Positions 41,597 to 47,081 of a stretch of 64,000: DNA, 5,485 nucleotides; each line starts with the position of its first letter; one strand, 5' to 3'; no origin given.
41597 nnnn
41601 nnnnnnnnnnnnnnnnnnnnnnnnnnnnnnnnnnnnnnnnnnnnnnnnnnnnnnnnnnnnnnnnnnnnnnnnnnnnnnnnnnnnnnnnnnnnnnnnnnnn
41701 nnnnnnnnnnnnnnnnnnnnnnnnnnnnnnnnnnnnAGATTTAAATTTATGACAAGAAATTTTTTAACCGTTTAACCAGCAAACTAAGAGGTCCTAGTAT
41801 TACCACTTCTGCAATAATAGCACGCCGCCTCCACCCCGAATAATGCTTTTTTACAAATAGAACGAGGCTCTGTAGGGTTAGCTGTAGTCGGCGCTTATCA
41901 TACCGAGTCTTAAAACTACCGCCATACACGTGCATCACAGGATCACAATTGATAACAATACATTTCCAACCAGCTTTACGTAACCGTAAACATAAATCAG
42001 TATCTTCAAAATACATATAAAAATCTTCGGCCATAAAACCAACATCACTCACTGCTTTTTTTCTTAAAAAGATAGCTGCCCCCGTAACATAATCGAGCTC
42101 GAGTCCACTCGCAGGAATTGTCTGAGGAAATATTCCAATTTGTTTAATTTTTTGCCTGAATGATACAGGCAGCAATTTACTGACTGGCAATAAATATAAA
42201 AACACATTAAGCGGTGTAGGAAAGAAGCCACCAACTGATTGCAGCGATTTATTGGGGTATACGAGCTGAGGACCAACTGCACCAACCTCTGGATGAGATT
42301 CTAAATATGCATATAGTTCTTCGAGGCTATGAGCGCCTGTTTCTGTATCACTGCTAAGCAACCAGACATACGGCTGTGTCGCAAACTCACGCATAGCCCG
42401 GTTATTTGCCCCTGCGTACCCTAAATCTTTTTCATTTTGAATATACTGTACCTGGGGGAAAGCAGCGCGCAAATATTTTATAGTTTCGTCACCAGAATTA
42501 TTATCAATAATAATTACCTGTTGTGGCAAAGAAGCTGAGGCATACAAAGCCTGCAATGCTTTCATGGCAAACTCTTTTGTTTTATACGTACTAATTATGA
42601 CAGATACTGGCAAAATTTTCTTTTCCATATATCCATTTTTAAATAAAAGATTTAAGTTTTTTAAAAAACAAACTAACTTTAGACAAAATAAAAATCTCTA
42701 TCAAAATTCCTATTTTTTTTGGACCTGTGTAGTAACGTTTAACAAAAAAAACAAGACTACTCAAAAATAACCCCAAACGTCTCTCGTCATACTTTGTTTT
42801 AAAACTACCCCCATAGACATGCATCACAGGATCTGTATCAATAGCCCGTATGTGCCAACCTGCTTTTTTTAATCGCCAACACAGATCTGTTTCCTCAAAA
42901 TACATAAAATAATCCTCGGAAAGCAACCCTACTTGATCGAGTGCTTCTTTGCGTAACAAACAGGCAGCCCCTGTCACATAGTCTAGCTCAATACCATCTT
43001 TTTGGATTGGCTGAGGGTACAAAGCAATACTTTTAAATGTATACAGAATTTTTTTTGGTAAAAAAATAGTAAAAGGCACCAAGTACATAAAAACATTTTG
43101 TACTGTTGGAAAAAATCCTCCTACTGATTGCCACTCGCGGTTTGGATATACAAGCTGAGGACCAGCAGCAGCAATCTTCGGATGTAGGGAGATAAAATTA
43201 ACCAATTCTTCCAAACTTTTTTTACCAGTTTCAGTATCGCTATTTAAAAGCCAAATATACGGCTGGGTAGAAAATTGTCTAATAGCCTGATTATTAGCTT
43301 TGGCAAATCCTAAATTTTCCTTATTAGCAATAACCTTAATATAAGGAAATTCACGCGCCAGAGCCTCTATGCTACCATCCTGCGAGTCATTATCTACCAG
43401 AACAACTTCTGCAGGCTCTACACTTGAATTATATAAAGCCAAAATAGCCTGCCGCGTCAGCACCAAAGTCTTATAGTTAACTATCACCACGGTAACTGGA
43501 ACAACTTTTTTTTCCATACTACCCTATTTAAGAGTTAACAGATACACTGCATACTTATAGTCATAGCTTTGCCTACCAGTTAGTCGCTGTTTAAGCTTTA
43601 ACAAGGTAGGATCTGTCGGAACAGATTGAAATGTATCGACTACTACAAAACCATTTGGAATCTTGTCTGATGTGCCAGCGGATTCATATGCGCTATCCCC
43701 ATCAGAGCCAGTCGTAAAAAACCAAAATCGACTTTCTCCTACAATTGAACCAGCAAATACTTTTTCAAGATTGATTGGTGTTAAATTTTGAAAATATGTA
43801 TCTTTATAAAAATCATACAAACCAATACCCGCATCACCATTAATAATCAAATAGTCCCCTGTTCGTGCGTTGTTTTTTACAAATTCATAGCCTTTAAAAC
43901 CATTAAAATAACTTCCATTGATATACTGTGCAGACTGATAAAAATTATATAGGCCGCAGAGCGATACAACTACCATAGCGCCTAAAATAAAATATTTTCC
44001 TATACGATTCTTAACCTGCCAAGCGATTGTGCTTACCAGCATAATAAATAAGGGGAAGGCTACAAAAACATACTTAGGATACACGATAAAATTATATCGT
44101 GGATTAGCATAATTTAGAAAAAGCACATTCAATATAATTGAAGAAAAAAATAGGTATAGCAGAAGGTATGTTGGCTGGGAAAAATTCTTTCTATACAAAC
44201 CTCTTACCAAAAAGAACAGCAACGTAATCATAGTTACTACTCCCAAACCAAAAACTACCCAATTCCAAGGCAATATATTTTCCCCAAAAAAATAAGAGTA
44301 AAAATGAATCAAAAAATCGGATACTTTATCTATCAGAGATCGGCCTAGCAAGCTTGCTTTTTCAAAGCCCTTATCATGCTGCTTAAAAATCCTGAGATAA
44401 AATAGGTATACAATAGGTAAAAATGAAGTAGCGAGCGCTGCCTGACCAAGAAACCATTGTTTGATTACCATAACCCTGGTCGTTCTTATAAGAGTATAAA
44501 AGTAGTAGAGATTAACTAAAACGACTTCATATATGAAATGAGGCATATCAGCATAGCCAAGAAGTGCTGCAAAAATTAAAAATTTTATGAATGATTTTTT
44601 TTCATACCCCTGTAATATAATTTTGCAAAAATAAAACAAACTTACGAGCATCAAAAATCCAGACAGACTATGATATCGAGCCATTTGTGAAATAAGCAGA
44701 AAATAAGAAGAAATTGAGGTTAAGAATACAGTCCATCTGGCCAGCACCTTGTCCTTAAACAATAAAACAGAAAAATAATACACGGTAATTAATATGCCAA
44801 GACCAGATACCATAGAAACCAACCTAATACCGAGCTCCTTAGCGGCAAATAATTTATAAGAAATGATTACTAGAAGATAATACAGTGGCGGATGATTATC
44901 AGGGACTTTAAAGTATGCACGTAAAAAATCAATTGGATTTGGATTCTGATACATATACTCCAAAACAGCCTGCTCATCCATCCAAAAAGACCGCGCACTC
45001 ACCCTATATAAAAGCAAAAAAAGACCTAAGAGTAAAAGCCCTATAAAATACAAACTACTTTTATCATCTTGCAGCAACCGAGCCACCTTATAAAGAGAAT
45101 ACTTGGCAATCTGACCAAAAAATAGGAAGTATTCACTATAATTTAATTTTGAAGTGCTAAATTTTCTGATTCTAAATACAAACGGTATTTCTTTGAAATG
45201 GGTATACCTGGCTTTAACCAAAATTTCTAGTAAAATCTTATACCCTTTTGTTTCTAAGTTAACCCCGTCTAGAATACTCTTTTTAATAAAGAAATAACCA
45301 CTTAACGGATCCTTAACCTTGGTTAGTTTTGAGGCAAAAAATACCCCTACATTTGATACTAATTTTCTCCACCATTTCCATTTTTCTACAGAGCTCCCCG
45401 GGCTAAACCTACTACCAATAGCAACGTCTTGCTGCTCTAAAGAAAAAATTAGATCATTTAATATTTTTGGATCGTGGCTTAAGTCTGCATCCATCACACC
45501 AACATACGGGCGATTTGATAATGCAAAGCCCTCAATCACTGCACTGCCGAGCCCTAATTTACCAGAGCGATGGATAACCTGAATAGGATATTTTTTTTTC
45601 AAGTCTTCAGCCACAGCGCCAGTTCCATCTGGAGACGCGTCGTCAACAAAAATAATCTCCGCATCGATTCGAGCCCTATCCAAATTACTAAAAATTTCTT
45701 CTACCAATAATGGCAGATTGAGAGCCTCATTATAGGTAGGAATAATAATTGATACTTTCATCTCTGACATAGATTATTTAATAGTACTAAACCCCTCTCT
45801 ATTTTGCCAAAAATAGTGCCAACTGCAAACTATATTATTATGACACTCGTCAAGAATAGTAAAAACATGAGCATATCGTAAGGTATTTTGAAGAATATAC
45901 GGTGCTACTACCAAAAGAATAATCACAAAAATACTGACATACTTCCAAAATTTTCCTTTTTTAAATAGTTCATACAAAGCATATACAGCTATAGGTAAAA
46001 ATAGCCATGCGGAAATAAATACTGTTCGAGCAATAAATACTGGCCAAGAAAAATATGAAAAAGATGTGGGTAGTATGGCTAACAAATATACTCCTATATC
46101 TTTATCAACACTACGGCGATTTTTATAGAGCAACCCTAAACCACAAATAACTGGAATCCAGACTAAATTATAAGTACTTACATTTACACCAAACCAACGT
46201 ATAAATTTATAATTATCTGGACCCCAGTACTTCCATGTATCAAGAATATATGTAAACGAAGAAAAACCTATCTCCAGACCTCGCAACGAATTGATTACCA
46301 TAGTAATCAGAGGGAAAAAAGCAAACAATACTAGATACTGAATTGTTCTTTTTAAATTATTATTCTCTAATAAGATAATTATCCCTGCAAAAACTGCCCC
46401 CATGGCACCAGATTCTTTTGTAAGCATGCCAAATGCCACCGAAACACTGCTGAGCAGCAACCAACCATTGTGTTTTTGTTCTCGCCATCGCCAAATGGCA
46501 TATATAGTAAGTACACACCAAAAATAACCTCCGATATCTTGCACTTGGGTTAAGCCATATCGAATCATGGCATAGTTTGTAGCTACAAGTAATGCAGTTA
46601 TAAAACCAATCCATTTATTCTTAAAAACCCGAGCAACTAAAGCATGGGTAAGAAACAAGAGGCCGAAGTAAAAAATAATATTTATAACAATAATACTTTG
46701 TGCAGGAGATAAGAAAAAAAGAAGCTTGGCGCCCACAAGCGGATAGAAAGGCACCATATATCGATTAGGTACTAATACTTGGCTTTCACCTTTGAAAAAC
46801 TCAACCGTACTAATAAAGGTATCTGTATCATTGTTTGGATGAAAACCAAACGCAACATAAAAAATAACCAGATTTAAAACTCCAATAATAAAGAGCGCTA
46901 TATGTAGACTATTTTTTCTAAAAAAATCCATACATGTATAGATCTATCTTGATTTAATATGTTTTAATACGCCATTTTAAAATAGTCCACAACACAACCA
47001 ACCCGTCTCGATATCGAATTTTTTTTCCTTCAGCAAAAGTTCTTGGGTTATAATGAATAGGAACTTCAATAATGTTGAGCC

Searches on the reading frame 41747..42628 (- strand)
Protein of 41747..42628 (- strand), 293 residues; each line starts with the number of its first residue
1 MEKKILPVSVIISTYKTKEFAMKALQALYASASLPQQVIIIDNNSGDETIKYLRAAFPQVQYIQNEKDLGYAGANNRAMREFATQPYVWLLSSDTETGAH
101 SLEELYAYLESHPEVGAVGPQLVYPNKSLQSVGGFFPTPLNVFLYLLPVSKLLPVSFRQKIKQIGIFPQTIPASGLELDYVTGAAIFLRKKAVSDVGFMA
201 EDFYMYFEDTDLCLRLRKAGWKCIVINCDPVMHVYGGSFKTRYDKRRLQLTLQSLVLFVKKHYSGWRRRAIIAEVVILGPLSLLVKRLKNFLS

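Call 60: search_protein_families(library=pfam, proteins=[window:41747-42628:-], max_evalue=0.000001)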
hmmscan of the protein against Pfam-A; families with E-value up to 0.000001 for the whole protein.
window:41747-42628:- (293 aa): 3 families
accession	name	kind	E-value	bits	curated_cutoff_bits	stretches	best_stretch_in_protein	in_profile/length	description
PF00535.33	Glycos_transf_2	-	1.1e-17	64.9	23.3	1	9-129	1-123/168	Glycosyl transferase family 2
PF13641.12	Glyco_tranf_2_3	-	2.3e-14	54.4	27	1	8-235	3-213/230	Glycosyltransferase like family 2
PF13632.12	Glyco_trans_2_3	-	4e-10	40.3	27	0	182-249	73-138/198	Glycosyl transferase family group 2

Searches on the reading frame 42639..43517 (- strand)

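Call 60: search_protein_families(library=pfam, proteins=[window:42639-43517:-], max_evalue=0.000001)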
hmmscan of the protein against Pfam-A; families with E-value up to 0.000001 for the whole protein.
window:42639-43517:- (292 aa): 3 families
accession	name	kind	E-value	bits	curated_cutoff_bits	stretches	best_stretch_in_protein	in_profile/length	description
PF00535.33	Glycos_transf_2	-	5.2e-19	69.2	23.3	1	9-196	1-167/168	Glycosyl transferase family 2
PF13641.12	Glyco_tranf_2_3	-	5.6e-13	49.9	27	1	7-234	2-212/230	Glycosyltransferase like family 2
PF13632.12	Glyco_trans_2_3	-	2.9e-07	30.9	27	0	87-247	1-134/198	Glycosyl transferase family group 2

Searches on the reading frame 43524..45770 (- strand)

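Call 61: search_protein_families(library=pfam, proteins=[window:43524-45770:-], max_evalue=0.000001)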
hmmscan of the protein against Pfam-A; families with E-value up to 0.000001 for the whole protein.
window:43524-45770:- (748 aa): 1 family
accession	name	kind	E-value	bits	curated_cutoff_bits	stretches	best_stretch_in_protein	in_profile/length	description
PF00535.33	Glycos_transf_2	-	3.5e-27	95.8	23.3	1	7-141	1-138/168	Glycosyl transferase family 2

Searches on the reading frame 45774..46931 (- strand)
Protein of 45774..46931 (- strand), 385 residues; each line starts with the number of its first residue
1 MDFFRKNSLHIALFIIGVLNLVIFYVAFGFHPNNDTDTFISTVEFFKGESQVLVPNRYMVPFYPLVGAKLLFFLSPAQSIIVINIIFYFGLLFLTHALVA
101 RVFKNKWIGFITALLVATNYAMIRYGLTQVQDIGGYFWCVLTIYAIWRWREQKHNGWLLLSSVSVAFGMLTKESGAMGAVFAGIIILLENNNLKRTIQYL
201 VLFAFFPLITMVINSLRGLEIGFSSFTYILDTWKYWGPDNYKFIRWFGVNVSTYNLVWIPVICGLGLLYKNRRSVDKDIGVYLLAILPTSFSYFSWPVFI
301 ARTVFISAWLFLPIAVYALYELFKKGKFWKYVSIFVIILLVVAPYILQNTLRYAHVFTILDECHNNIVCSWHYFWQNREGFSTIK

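Call 61: search_protein_families(library=pfam, proteins=[window:45774-46931:-], max_evalue=0.000001)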
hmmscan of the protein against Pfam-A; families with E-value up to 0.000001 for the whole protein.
window:45774-46931:- (385 aa): 1 family
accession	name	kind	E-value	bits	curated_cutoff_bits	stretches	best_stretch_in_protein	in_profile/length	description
PF13231.12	PMT_2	-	3.3e-09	37.6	26.1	1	74-209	18-154/160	Dolichyl-phosphate-mannose-protein mannosyltransferase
